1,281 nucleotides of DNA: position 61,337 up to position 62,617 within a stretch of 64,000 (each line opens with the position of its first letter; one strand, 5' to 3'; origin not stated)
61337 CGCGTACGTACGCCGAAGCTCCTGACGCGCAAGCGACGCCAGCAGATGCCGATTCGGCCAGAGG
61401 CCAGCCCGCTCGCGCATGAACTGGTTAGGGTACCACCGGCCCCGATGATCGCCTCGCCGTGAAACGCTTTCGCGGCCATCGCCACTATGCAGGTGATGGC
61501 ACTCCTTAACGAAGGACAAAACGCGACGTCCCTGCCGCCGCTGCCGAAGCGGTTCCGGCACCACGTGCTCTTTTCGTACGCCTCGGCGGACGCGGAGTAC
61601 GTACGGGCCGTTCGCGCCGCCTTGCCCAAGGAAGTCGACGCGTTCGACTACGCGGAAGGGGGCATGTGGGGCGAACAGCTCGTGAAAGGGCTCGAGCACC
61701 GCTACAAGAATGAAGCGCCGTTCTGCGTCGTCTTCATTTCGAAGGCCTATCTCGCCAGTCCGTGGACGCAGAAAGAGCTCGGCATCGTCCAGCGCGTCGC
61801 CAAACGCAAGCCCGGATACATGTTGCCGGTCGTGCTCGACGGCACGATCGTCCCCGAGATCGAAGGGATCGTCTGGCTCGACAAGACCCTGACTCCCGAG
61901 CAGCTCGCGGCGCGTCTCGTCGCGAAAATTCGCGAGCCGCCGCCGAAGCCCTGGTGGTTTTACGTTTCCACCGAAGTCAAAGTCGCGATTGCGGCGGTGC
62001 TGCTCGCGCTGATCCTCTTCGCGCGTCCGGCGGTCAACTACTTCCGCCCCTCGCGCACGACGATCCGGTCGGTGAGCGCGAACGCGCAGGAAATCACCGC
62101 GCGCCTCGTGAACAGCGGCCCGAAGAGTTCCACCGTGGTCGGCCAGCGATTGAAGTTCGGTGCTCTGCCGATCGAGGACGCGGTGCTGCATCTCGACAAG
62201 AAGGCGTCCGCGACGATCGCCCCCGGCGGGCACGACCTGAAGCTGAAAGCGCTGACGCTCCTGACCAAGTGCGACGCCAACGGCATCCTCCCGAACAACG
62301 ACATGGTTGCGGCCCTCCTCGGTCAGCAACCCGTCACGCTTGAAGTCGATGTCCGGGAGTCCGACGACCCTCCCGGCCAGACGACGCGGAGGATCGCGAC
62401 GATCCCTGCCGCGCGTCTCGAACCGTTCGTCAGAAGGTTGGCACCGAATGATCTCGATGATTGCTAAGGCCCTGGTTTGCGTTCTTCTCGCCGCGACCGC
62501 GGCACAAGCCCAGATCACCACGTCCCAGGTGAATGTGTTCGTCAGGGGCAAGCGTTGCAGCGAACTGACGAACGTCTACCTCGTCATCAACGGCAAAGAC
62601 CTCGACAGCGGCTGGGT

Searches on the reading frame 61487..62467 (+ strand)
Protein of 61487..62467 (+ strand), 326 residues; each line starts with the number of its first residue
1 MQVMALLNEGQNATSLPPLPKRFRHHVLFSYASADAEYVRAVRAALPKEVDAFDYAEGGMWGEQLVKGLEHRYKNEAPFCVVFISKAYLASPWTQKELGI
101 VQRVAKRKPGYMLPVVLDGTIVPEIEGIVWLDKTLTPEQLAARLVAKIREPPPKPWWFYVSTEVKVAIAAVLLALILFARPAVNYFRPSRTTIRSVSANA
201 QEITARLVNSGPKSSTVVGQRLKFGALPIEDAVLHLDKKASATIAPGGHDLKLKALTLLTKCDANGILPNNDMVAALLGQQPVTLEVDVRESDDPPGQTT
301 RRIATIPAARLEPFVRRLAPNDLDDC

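Call 5: search_protein_families(library=pfam, proteins=[window:61487-62467:+], max_evalue=0.01)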
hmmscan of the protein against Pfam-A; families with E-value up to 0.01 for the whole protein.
window:61487-62467:+ (326 aa): 1 family
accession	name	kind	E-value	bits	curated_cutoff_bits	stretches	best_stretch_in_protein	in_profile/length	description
PF13676.11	TIR_2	-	4.1e-13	50.3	28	1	27-134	1-109/122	TIR domain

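Call 6: search_protein_families(library=ncbifam, proteins=[window:61487-62467:+], max_evalue=0.01)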
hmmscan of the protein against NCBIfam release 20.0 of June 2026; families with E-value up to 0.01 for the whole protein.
window:61487-62467:+ (326 aa): 1 family
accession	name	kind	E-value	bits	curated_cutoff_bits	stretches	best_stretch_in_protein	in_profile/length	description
NF042941.1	Retron_TIR_antiphage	equivalog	0.00029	19.8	600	1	25-116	340-432/464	TIR domain-containing anti-phage reverse transcriptase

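Call 88: search_protein_families(library=padloc, proteins=[window:61487-62467:+], max_evalue=0.001)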
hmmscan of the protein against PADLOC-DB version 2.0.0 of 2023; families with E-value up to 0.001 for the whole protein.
window:61487-62467:+ (326 aa): 2 families
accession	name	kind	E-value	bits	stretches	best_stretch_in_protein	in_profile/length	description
PDLC05062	PDC-S66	-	1.7e-07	29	1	25-115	149-240/282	-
PDLC03015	TIR-NLR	-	0.0001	19.1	1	28-133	5-111/824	-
